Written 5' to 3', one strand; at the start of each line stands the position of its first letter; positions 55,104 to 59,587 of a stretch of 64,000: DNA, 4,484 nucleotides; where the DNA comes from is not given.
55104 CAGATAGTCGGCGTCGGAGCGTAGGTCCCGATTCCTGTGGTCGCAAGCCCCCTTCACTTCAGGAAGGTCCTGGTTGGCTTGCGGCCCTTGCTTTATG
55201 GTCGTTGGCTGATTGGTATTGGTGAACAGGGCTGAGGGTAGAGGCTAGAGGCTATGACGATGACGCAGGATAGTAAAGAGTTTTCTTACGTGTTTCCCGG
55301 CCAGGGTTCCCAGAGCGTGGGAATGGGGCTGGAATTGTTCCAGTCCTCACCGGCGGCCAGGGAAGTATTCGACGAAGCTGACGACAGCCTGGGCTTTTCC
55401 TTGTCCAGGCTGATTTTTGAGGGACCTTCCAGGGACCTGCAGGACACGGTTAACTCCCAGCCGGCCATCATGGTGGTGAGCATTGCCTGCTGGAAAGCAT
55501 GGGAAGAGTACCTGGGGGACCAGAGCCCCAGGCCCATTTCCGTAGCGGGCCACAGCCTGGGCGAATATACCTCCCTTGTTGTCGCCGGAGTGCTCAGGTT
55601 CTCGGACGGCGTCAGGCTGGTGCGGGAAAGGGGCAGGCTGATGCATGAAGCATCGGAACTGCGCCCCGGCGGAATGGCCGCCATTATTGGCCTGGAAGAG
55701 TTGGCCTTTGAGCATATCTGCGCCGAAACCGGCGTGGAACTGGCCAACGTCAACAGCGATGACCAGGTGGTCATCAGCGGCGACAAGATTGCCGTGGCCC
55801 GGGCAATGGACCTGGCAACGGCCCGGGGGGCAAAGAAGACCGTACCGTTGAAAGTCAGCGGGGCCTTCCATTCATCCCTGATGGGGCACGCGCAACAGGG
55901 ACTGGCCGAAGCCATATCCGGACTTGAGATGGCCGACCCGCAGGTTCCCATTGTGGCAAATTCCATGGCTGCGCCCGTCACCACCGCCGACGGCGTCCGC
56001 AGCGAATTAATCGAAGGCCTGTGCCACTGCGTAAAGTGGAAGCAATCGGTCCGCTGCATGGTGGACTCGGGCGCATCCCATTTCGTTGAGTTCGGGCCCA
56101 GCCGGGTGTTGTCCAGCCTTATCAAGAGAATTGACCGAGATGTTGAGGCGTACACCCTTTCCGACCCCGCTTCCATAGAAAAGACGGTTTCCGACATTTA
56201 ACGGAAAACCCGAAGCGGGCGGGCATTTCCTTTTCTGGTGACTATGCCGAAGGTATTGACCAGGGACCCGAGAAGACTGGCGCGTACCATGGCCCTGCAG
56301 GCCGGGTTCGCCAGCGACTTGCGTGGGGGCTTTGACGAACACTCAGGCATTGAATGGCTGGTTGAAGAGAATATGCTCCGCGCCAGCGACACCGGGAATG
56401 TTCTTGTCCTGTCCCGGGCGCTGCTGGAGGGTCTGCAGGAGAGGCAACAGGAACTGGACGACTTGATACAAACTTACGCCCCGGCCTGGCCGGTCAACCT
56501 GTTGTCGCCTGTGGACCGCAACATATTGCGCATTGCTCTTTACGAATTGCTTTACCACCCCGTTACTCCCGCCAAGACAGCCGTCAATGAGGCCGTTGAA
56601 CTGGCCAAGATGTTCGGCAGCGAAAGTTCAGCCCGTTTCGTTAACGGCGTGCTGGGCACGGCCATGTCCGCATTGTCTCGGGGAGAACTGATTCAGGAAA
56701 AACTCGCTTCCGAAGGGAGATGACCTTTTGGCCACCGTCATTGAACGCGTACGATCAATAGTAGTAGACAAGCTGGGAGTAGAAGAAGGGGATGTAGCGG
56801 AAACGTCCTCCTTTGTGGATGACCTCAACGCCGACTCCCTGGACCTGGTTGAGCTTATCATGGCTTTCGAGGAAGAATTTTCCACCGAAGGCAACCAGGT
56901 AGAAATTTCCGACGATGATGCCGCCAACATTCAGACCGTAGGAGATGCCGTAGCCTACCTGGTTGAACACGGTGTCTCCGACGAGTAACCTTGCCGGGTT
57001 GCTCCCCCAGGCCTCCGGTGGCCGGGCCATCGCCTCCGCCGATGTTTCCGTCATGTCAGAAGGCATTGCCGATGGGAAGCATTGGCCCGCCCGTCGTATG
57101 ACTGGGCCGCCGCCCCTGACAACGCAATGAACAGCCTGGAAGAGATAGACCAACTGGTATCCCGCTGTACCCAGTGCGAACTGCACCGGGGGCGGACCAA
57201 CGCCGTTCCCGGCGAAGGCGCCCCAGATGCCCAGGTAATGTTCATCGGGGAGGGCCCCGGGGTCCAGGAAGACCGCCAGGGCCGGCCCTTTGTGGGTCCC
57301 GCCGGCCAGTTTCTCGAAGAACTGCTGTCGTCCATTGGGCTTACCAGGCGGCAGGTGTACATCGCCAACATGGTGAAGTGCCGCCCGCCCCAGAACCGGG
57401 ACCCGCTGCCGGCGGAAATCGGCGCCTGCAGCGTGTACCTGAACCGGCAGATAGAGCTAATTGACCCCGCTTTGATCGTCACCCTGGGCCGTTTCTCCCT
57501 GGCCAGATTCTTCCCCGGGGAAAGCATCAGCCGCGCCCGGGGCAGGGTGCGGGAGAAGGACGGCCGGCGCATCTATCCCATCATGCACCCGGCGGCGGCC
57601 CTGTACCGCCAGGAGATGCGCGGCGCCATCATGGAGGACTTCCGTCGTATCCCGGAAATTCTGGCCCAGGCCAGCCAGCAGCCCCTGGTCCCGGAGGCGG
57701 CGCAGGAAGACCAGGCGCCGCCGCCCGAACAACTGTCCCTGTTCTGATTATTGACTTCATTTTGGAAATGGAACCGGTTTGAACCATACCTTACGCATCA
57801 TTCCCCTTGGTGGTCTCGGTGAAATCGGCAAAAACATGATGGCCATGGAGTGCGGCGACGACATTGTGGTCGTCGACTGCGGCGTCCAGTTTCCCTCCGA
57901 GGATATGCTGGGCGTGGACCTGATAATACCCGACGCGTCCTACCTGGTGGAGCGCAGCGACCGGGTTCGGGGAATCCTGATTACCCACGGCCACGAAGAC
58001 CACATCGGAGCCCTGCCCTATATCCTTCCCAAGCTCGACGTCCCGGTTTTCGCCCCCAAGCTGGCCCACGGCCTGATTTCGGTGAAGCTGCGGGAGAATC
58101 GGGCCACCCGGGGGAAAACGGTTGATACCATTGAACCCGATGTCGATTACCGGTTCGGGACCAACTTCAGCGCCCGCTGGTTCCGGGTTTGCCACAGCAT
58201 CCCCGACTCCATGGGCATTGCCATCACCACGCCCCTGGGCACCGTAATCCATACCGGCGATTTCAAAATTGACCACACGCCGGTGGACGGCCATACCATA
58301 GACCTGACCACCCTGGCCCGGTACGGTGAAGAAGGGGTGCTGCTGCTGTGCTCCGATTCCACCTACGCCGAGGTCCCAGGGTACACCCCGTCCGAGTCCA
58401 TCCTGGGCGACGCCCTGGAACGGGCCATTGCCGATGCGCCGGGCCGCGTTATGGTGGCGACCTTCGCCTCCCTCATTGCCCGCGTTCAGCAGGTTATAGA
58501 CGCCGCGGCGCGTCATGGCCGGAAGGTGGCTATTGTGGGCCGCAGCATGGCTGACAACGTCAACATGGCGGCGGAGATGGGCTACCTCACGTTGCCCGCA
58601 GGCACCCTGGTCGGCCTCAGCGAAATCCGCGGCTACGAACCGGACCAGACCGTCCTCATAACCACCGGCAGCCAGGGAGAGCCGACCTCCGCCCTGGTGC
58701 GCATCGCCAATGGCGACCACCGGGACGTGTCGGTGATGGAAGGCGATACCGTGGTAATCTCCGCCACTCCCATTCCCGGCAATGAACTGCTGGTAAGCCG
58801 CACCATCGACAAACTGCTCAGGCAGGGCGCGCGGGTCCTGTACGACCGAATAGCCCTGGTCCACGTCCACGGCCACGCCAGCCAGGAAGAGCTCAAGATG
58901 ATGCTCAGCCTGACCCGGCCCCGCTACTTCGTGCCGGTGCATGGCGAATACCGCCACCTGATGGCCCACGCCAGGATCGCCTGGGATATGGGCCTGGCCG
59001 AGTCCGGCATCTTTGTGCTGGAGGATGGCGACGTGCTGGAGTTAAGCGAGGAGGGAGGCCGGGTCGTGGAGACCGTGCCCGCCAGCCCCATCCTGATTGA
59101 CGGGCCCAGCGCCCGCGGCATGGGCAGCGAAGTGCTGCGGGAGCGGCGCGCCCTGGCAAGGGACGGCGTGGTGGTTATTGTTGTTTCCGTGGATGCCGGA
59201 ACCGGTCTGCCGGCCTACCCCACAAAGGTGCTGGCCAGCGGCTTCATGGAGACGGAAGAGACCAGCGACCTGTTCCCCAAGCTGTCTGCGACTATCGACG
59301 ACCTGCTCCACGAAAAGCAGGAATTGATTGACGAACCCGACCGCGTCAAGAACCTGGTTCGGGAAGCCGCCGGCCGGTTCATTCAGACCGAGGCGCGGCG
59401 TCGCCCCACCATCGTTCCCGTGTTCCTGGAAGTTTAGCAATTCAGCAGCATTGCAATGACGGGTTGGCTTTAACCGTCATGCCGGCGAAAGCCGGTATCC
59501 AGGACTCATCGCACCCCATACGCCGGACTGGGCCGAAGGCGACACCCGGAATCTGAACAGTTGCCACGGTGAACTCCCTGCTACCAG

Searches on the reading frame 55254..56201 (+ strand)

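Call 14: search_protein_families(library=pfam, proteins=[window:55254-56201:+])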
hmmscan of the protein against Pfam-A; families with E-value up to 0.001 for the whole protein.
window:55254-56201:+ (315 aa): 1 family
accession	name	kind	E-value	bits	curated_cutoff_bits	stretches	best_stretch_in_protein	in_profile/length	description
PF00698.26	Acyl_transf_1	-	7.1e-44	151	32.7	1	12-292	2-277/319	Acyl transferase domain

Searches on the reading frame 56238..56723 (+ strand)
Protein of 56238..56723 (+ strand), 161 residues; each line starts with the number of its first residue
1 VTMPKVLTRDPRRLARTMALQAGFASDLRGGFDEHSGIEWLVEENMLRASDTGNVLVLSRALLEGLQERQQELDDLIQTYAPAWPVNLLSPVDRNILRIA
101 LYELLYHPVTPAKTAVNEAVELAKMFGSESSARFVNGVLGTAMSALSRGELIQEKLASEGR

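Call 14: search_protein_families(library=pfam, proteins=[window:56238-56723:+])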
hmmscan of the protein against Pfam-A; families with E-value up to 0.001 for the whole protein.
window:56238-56723:+ (161 aa): 1 family
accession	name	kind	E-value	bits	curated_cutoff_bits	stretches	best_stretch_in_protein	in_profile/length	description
PF01029.23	NusB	-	1.8e-29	103.2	23.1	1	15-142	3-131/133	NusB family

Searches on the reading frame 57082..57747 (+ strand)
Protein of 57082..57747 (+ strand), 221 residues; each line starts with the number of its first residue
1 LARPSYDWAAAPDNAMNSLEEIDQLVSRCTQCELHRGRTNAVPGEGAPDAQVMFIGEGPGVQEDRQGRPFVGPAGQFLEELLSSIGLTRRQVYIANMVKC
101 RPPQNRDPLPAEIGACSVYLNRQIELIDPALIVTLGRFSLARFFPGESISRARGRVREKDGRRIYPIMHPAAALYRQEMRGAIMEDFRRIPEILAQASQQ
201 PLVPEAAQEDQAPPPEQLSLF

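Call 14: search_protein_families(library=pfam, proteins=[window:57082-57747:+])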
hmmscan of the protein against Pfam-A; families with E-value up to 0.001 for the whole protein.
window:57082-57747:+ (221 aa): 1 family
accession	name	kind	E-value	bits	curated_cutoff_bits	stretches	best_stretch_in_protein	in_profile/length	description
PF03167.25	UDG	-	4e-36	124.6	24.3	1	43-182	1-135/141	Uracil DNA glycosylase superfamily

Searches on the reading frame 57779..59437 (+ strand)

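Call 55: search_protein_families(library=pfam, proteins=[window:57779-59437:+], max_evalue=0.1)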
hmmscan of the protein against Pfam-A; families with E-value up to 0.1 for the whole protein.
window:57779-59437:+ (552 aa): 5 families
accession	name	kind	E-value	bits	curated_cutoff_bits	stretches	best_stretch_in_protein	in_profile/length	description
PF22505.1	RNase_J_b_CASP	-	1e-48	164.7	27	1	222-346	2-126/126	Ribonuclease J, beta-CASP domain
PF17770.6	RNase_J_C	-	1.4e-18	68.2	23.8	1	452-552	1-102/102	Ribonuclease J C-terminal domain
PF00753.33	Lactamase_B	-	9.2e-13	49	22.7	1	20-164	8-152/196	Metallo-beta-lactamase superfamily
PF07521.17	RMMBL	-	1.7e-12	47.6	21.6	1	359-400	10-51/63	Zn-dependent metallo-hydrolase RNA specificity domain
PF12706.13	Lactamase_B_2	-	8.3e-10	39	27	1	52-163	21-144/200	Beta-lactamase superfamily domain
